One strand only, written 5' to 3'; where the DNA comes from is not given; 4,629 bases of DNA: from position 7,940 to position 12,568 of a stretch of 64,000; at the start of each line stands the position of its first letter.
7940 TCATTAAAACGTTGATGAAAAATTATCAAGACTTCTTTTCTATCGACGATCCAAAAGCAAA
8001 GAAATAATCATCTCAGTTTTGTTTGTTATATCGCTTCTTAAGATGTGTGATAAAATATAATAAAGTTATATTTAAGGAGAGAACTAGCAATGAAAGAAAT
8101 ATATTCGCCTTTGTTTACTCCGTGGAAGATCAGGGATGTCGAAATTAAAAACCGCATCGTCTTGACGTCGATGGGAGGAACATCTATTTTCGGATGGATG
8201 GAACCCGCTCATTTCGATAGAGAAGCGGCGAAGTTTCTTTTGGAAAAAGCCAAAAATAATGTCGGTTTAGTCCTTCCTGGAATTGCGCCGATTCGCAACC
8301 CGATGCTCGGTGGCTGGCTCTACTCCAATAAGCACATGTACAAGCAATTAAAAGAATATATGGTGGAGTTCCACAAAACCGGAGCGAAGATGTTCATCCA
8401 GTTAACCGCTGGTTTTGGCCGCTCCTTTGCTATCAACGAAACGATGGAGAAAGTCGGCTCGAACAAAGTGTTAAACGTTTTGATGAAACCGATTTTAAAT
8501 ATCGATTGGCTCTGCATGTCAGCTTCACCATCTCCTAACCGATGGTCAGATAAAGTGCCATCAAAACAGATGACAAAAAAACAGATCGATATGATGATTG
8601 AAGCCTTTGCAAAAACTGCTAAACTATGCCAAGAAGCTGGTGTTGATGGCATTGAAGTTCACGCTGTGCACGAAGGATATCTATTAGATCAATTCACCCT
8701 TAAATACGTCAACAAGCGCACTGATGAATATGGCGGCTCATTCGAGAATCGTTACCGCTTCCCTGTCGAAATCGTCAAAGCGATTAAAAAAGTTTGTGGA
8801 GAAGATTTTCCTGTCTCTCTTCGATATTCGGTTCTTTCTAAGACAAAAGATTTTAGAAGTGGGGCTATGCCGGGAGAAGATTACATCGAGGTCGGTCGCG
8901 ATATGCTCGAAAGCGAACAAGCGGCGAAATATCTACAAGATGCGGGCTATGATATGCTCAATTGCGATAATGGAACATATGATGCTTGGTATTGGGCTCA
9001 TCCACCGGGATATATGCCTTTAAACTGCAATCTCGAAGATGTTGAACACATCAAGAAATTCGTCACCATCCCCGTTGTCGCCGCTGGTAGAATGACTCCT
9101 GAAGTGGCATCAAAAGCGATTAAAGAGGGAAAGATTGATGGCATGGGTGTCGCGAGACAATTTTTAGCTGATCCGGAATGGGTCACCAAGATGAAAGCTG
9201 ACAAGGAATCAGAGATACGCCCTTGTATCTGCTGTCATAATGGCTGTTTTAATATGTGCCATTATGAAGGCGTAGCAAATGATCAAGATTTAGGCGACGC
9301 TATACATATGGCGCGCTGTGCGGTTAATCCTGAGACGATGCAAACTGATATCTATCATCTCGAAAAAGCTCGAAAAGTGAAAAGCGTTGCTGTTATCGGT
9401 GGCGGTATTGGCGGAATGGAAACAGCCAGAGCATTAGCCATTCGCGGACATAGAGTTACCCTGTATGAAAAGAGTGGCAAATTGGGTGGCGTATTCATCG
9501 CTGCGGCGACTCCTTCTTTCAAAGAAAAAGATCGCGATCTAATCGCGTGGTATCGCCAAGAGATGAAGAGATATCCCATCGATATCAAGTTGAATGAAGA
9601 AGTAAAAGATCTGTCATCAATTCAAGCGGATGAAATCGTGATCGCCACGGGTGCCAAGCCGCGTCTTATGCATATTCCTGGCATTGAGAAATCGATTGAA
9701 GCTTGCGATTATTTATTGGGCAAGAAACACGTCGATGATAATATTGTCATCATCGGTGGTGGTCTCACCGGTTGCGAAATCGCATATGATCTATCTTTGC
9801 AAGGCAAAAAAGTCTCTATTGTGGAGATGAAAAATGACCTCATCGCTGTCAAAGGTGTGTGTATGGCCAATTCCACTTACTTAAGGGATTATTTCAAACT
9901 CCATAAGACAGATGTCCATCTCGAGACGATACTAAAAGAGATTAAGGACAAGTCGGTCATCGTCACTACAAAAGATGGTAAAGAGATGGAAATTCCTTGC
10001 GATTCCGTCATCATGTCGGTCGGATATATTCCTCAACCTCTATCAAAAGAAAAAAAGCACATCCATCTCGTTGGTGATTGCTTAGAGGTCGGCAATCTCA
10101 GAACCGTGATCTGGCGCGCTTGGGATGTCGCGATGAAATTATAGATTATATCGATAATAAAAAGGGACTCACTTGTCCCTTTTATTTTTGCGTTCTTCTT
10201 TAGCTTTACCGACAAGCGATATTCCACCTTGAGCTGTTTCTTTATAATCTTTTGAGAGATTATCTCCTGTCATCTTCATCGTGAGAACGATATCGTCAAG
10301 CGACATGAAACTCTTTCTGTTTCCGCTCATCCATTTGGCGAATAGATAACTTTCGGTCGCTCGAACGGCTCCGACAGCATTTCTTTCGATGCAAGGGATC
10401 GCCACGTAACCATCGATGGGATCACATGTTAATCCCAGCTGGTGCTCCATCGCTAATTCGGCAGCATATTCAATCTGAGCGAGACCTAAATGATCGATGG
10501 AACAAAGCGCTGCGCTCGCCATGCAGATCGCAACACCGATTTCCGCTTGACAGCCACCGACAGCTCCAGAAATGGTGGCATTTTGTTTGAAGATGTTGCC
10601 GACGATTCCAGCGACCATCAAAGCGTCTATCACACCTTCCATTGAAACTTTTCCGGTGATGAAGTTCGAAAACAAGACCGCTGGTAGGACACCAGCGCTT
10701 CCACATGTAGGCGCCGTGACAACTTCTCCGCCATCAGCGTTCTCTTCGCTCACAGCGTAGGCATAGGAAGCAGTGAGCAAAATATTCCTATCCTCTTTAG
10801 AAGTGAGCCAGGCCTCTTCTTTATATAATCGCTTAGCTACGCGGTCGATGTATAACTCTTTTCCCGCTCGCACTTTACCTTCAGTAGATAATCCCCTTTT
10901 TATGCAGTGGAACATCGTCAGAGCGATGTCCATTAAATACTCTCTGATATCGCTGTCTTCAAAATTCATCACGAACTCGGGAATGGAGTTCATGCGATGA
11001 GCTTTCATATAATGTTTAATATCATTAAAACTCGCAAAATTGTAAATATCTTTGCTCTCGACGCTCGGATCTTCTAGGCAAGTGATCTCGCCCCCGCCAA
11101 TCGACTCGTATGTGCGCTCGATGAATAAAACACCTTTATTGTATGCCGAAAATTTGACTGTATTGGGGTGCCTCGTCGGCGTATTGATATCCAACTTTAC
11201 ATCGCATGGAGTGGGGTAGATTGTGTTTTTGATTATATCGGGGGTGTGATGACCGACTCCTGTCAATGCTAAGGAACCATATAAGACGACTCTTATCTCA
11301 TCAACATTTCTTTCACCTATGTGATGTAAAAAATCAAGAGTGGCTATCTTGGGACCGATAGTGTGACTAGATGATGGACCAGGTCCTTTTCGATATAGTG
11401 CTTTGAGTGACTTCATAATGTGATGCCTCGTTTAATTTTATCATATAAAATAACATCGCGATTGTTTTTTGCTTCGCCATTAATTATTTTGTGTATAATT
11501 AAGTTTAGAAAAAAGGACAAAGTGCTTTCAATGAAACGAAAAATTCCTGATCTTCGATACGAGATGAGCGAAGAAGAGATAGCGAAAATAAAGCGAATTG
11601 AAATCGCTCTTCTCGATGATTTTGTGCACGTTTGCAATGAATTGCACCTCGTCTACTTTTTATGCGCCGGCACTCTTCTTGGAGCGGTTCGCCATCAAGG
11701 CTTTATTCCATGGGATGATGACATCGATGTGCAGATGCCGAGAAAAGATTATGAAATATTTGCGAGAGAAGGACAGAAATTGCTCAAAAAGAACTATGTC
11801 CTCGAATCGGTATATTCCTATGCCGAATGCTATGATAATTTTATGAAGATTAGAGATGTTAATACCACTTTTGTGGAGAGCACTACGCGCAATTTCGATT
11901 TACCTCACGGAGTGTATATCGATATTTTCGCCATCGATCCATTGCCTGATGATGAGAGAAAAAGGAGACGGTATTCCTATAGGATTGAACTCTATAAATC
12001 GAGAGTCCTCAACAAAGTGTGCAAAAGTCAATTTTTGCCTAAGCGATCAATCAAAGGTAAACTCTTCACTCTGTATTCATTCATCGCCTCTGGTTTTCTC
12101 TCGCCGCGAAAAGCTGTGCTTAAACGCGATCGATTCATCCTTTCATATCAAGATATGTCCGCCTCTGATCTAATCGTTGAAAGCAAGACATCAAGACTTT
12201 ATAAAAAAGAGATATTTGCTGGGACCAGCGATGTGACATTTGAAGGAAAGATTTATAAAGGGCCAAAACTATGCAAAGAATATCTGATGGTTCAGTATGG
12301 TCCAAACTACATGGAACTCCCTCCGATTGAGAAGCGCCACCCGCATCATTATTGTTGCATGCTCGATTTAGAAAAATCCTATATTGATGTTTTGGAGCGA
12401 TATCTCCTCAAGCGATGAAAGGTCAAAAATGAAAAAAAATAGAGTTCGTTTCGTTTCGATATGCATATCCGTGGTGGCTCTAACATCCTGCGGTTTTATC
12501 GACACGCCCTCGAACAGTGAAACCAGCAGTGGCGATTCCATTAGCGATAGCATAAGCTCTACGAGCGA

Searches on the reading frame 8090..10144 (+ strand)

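Call 51: search_protein_families(library=pfam, proteins=[window:8090-10144:+], max_evalue=0.001)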
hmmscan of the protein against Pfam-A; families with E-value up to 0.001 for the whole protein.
window:8090-10144:+ (684 aa): 16 families
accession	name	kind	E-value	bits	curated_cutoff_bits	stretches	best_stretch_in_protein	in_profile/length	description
PF00724.26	Oxidored_FMN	-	7e-55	187.1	27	1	8-373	2-340/342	NADH:flavin oxidoreductase / NADH oxidase family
PF07992.20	Pyr_redox_2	-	2.5e-41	142.4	26.1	2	432-655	2-246/291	Pyridine nucleotide-disulphide oxidoreductase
PF13738.12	Pyr_redox_3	-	1e-18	68.1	30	1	509-649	121-270/305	Pyridine nucleotide-disulphide oxidoreductase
PF00070.33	Pyr_redox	-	7.2e-17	62.1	22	2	551-628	1-80/82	Pyridine nucleotide-disulphide oxidoreductase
PF01266.30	DAO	-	8.9e-14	52.2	27.9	2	552-583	2-33/353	FAD dependent oxidoreductase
PF13450.12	NAD_binding_8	-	2.9e-13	50.3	21.9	2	435-468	1-34/68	NAD(P)-binding Rossmann-like domain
PF01134.28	GIDA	-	1.5e-09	37.9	22.1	0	433-464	2-34/391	Glucose inhibited division protein A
PF00890.30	FAD_binding_2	-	2.2e-08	34.2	20.4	1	433-468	2-45/414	FAD binding domain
PF12831.13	FAD_oxidored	-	2.2e-08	34.2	27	1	433-479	2-48/416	FAD dependent oxidoreductase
PF13434.12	Lys_Orn_oxgnase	-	2.6e-07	30.5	21.3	1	493-579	128-218/339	L-lysine 6-monooxygenase/L-ornithine 5-monooxygenase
PF01593.30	Amino_oxidase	-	7.9e-07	29.1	19.8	0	576-644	182-254/443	Flavin containing amine oxidoreductase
PF02737.24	3HCDH_N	-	5.5e-06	26.9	22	0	432-465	1-34/180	3-hydroxyacyl-CoA dehydrogenase, NAD binding domain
PF03486.20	HI0933_like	-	1.2e-05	25.4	50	0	432-467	2-37/244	HI0933-like protein Rossmann domain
PF01494.25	FAD_binding_3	-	0.00031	20.5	22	0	552-583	4-35/349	FAD binding domain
PF06690.17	HcgC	-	0.00048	20.2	31.4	0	534-585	28-78/248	FeGP cofactor biosynthesis protein, methyltransferase HcgC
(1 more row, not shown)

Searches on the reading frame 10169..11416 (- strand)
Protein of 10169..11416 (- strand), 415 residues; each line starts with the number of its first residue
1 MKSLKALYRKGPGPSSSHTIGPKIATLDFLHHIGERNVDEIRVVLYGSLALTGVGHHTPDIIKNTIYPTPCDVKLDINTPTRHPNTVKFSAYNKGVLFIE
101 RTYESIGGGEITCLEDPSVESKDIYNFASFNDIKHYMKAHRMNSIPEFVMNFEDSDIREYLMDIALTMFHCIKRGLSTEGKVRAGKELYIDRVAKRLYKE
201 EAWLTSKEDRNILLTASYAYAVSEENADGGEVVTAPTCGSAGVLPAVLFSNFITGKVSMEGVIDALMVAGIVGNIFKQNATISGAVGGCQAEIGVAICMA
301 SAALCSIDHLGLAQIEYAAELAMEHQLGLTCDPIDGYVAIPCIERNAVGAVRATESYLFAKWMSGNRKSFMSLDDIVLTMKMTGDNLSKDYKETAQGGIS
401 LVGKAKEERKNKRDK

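Call 51: search_protein_families(library=pfam, proteins=[window:10169-11416:-], max_evalue=0.001)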
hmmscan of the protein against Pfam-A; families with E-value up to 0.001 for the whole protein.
window:10169-11416:- (415 aa): 2 families
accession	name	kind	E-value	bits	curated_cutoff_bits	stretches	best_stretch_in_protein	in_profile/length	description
PF03313.21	SDH_alpha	-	8.7e-62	209.6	26.4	1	153-399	22-259/260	Serine dehydratase alpha chain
PF03315.21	SDH_beta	-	1.1e-20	75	26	1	4-60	2-62/155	Serine dehydratase beta chain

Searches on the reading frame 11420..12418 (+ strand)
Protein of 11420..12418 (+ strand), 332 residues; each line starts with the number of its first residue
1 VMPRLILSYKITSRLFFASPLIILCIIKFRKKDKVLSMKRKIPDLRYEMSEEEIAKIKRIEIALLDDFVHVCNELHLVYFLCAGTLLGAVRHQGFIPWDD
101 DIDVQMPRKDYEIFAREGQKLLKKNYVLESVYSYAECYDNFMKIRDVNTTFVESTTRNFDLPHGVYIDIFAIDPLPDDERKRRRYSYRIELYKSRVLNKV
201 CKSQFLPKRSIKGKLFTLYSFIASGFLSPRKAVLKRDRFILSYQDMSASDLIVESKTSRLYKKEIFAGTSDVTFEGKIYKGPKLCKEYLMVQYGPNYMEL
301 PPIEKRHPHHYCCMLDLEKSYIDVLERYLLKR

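Call 51: search_protein_families(library=pfam, proteins=[window:11420-12418:+], max_evalue=0.001)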
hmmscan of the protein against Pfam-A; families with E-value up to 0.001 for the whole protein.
window:11420-12418:+ (332 aa): 1 family
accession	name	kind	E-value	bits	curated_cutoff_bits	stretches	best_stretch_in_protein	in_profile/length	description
PF04991.19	LicD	-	2e-42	146.3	22.6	1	72-294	1-227/227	LicD family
